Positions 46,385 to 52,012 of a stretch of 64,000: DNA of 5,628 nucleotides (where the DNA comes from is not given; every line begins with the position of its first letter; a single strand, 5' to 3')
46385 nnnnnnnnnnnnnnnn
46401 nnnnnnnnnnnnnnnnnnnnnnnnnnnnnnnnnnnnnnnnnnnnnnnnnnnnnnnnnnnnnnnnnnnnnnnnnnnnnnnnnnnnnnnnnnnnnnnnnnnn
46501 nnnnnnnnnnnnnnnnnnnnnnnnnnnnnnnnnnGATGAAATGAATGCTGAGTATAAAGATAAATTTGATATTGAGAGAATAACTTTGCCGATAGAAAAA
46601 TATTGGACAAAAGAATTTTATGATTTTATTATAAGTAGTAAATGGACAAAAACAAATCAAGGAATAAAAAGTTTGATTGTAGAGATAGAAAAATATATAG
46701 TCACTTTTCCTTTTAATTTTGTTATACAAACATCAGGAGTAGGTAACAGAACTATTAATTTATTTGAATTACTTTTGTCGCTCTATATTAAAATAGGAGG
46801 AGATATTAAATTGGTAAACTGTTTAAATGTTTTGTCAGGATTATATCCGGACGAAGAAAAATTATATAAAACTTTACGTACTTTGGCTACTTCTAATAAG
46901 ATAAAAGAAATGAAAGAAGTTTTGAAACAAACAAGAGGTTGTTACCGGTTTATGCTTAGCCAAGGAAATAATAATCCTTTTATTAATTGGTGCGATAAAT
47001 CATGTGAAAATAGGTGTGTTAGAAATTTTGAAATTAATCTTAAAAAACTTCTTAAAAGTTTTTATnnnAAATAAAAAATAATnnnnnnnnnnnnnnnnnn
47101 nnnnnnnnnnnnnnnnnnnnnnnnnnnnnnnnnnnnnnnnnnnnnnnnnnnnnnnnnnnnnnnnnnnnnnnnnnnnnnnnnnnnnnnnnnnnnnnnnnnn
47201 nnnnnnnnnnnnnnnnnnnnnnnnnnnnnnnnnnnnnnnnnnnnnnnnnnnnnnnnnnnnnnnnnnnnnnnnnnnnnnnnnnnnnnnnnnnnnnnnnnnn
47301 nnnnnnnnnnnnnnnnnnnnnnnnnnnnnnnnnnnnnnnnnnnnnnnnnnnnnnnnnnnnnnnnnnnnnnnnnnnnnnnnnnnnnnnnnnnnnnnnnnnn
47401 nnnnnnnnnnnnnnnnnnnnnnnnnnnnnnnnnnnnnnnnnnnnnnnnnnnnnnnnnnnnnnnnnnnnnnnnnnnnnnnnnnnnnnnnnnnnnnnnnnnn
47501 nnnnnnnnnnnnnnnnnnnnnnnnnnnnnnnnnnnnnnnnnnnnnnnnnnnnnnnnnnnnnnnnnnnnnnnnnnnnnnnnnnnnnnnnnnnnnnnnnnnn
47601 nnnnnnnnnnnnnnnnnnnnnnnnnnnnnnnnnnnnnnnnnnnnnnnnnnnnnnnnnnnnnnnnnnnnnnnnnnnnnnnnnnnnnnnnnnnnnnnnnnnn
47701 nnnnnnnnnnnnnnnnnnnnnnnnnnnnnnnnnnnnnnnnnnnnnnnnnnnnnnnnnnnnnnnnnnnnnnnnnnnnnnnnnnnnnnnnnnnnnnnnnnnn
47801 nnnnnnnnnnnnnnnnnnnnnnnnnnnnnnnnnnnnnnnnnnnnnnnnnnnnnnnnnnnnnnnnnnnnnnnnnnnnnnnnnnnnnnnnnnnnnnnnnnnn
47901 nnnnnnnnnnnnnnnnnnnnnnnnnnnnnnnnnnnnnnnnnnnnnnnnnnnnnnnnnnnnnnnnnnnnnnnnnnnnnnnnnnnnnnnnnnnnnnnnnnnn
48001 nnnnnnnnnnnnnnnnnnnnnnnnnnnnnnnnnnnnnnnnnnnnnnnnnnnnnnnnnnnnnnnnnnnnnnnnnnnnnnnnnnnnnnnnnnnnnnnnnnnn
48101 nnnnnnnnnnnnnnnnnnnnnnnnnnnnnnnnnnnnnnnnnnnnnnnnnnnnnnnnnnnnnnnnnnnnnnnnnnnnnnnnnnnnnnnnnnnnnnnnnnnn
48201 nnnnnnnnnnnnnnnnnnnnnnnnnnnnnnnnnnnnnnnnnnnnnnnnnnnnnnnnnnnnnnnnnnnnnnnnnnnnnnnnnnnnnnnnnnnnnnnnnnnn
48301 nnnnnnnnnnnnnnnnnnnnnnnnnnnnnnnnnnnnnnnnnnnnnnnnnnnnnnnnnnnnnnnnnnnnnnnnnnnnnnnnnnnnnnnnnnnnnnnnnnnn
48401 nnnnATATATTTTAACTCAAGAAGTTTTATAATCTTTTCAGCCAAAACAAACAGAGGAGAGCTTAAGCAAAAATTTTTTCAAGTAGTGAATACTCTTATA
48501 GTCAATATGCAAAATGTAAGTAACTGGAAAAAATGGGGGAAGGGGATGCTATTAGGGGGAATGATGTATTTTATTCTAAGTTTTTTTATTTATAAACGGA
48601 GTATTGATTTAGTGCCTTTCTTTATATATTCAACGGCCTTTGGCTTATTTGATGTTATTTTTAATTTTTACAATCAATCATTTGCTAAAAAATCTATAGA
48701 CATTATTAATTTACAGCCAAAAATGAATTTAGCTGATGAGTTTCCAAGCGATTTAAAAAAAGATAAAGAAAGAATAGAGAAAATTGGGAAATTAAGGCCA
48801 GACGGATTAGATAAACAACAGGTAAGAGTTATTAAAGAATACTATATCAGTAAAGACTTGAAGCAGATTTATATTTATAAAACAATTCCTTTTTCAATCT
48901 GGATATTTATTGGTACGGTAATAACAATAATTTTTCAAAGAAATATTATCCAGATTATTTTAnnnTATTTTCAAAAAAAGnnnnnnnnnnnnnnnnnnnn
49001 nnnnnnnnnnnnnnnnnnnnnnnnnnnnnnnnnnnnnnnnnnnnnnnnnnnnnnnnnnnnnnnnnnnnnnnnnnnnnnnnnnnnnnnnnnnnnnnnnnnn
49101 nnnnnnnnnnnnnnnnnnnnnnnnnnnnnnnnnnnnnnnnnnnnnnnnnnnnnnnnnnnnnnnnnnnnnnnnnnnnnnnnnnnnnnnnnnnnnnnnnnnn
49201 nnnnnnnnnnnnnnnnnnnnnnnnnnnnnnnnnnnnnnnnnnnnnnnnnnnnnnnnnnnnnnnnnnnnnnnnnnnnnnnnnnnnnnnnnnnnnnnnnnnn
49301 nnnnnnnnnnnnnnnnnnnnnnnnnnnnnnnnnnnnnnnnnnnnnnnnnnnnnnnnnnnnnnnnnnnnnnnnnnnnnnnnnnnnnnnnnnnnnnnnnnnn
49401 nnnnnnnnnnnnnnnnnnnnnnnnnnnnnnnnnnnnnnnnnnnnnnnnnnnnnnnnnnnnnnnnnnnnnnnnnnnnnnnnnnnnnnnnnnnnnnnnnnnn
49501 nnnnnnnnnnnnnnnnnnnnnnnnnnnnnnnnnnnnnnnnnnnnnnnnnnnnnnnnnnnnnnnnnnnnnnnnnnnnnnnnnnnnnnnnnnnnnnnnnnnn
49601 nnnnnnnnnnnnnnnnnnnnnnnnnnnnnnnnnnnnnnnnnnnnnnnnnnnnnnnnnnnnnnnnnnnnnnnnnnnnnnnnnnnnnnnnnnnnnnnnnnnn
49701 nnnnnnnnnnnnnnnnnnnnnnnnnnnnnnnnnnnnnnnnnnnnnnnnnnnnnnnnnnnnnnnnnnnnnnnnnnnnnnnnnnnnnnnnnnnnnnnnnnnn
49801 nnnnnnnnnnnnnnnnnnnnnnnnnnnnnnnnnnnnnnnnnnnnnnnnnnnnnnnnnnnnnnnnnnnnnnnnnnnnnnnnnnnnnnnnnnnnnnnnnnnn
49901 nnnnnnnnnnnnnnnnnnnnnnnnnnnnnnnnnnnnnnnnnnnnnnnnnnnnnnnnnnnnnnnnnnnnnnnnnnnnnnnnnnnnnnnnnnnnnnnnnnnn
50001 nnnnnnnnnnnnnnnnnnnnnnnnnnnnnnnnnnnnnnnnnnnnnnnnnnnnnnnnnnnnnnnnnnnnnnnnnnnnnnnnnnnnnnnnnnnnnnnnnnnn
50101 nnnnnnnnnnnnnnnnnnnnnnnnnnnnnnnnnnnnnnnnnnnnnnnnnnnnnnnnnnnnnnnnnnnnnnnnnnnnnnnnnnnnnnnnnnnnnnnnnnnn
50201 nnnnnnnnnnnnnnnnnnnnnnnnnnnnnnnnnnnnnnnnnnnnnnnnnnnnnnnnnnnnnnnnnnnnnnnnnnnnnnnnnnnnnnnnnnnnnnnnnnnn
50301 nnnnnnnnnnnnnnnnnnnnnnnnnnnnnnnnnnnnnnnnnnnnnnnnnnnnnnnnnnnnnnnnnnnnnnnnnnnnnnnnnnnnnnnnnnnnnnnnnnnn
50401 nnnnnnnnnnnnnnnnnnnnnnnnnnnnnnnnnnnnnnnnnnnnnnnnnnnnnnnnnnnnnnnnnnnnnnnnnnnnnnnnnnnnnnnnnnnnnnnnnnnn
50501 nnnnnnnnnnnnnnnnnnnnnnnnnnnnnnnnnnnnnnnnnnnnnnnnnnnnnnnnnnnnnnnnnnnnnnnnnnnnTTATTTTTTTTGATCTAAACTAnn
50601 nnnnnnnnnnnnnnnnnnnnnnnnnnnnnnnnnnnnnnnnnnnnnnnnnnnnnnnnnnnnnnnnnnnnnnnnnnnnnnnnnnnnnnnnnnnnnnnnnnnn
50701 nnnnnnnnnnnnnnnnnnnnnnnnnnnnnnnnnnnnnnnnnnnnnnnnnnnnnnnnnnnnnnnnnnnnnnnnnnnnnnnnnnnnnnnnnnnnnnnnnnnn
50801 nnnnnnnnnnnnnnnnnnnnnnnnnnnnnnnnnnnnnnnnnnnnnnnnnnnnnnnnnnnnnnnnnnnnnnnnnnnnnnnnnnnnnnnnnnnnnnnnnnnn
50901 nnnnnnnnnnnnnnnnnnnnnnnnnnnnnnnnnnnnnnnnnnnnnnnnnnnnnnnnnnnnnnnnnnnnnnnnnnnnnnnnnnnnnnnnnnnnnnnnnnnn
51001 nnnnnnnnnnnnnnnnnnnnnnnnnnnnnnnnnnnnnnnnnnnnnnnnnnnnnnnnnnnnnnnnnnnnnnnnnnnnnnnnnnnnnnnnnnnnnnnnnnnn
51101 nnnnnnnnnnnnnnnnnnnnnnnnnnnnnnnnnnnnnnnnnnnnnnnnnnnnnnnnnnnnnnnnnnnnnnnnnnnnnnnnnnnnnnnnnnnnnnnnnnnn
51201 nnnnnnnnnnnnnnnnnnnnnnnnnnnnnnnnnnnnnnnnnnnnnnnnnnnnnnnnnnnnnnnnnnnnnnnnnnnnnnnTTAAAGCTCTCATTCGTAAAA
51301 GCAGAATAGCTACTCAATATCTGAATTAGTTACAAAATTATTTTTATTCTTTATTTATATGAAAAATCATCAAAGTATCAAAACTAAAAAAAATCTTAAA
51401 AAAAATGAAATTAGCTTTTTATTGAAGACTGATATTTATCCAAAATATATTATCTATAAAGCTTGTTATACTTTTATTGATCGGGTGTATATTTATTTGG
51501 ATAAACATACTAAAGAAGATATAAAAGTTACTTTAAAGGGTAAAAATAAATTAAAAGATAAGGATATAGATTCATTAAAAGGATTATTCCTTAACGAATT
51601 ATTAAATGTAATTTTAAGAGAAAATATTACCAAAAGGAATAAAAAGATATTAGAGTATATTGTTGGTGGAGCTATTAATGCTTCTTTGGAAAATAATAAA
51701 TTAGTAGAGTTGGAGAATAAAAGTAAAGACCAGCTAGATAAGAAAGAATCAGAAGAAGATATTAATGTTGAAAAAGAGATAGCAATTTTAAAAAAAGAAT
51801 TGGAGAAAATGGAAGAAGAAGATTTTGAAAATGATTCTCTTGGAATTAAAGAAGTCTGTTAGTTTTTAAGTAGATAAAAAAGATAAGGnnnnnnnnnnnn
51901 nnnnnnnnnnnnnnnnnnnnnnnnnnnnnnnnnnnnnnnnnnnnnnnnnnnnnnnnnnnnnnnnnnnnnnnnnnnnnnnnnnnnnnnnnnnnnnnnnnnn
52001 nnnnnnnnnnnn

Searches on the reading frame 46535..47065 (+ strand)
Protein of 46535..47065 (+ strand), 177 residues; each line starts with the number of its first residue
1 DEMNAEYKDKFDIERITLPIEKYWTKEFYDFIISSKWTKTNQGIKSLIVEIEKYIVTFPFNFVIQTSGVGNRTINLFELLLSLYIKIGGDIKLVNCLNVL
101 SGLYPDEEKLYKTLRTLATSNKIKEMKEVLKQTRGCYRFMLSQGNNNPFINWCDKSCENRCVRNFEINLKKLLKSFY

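Call 98: search_protein_families(library=pfam, proteins=[window:46535-47065:+], max_evalue=1)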
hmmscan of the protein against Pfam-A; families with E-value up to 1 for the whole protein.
window:46535-47065:+ (177 aa): 1 family
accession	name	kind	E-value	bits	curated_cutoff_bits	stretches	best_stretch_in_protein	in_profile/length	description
PF20786.2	DUF6840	-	0.17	12.7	26.8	1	9-57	10-59/92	Family of unknown function (DUF6840)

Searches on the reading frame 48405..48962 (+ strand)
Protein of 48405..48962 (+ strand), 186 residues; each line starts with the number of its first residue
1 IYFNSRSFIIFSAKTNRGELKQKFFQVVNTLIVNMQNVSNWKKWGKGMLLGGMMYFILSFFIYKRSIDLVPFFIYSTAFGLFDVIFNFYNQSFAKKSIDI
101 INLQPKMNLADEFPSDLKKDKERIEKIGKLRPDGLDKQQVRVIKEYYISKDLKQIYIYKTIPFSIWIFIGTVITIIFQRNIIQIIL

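Call 98: search_protein_families(library=pfam, proteins=[window:48405-48962:+], max_evalue=1)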
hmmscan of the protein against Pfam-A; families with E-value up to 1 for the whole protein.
window:48405-48962:+ (186 aa): 2 families
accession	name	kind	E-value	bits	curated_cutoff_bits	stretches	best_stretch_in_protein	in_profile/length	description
PF06847.16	Arc_PepC_II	-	0.037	15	29.9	1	134-177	46-90/93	Archaeal Peptidase A24 C-terminus Type II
PF02605.20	PsaL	-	0.04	14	25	1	8-64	90-146/150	Photosystem I reaction centre subunit XI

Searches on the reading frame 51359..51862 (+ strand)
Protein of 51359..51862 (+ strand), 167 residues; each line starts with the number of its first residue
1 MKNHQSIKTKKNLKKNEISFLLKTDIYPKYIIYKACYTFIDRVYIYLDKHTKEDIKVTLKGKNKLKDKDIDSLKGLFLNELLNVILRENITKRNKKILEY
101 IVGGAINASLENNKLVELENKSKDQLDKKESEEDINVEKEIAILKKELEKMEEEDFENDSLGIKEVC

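Call 8: search_protein_families(library=ncbifam, proteins=[window:51359-51862:+], max_evalue=0.001)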
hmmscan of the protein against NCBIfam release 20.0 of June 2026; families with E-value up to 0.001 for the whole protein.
window:51359-51862:+ (167 aa): 1 family
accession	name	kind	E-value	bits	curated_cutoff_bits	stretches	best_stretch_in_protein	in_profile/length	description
TIGR03976.1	chp_LLNDYxLRE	equivalog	5.6e-16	58.7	50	1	22-109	1-87/90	His-Xaa-Ser system protein HxsD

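Call 9: search_protein_families(library=pfam, proteins=[window:51359-51862:+], max_evalue=0.001)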
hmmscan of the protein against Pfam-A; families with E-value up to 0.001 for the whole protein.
window:51359-51862:+ (167 aa): 0 families

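Call 43: search_protein_families(library=padloc, proteins=[window:51359-51862:+], max_evalue=0.001)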
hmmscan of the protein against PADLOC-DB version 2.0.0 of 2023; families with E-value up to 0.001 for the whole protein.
window:51359-51862:+ (167 aa): 0 families

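Call 98: search_protein_families(library=pfam, proteins=[window:51359-51859:+], max_evalue=1)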
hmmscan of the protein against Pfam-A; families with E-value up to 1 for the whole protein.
window:51359-51859:+ (167 aa): 0 families
